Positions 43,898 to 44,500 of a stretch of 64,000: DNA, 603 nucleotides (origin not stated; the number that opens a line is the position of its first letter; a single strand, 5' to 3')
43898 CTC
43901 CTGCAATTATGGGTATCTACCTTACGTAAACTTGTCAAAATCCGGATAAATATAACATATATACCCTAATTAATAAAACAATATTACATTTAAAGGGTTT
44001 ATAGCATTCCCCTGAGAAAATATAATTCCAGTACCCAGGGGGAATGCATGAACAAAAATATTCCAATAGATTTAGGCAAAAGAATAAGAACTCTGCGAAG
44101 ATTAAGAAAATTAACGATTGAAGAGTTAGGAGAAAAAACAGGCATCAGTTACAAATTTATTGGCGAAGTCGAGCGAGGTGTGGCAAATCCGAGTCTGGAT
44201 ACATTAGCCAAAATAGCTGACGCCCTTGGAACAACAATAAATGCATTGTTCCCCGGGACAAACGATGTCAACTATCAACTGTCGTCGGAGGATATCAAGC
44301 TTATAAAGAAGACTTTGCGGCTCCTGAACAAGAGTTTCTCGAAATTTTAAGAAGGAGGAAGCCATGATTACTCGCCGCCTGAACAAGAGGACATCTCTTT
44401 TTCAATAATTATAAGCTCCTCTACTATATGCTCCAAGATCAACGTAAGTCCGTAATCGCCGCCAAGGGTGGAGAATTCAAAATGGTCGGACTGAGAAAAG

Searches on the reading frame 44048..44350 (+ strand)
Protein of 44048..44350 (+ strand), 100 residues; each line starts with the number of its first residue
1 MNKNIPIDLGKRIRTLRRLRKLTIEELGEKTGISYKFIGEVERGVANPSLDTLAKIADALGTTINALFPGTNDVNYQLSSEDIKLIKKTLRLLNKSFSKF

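Call 22: search_protein_families(library=pfam, proteins=[window:44048-44350:+])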
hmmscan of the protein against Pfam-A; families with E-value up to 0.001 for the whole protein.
window:44048-44350:+ (100 aa): 4 families
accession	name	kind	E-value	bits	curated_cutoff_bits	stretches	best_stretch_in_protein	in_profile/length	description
PF01381.28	HTH_3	-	1.3e-14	54.4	23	1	13-65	1-53/55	Helix-turn-helix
PF13560.12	HTH_31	-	2.5e-10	41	27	1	8-63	1-57/64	Helix-turn-helix domain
PF12844.13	HTH_19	-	5.1e-09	36.4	30.2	1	10-71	1-62/64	Helix-turn-helix domain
PF13443.12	HTH_26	-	1.5e-08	35.2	22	1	12-64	1-54/63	Cro/C1-type HTH DNA-binding domain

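Call 71: search_protein_families(library=ncbifam, proteins=[window:44048-44350:+], max_evalue=0.01)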
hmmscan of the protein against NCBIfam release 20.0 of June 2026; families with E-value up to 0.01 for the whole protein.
window:44048-44350:+ (100 aa): 18 families
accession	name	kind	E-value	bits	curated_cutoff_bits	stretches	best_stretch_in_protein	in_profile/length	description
NF006015.0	PRK08154.1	subfamily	1.1e-13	51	204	1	7-92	29-109/314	anaerobic benzoate catabolism transcriptional regulator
TIGR03070.1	couple_hipB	subfamily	1.2e-11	44.3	71.65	1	8-63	2-57/58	type II toxin-antitoxin system Y4mF family antitoxin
NF047948.1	male_kill_WMK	equivalog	2.5e-11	43.6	300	1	7-89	4-91/300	WO male-killing family protein Wmk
NF041951.1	phage_RstR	subfamily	6.1e-11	42.6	80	1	9-75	3-69/108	RstR family transcriptional repressor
NF010465.0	PRK13890.1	equivalog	1.9e-09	37.6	96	1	17-71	14-68/121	conjugal transfer protein TrbA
NF046032.1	TransRegSlrRBacil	equivalog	2.5e-08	34.1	250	1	9-79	2-72/149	HTH-type transcriptional regulator SlrR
NF050110.1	TransRegBldD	equivalog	5.5e-05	22.9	250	1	7-83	7-85/162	transcriptional regulator BldD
NF003162.0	PRK04140.1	equivalog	6.8e-05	22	263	1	10-65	128-183/317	transcriptional regulator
TIGR00270.2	TIGR00270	equivalog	0.00011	22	110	1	7-64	74-131/159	multiprotein bridging factor aMBF1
NF007408.0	PRK09943.1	equivalog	0.00014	21.5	211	1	7-70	6-69/185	HTH-type transcriptional regulator PuuR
NF041677.1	trans_regClgR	equivalog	0.00016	21.7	170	1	10-68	10-68/113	transcriptional regulator ClgR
NF003158.0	PRK04132.1-3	equivalog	0.00021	18.5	1750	1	24-68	420-468/1437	replication factor C small subunit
NF007271.0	PRK09726.1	equivalog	0.00051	20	79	1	6-64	10-68/88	type II toxin-antitoxin system antitoxin HipB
NF007257.0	PRK09706.1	subfamily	0.00056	19.7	101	1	9-93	6-93/135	transcriptional repressor DicA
NF038139.1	Reg_Aceta_RamB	equivalog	0.0009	18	700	1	10-64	4-58/465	acetate metabolism transcriptional regulator RamB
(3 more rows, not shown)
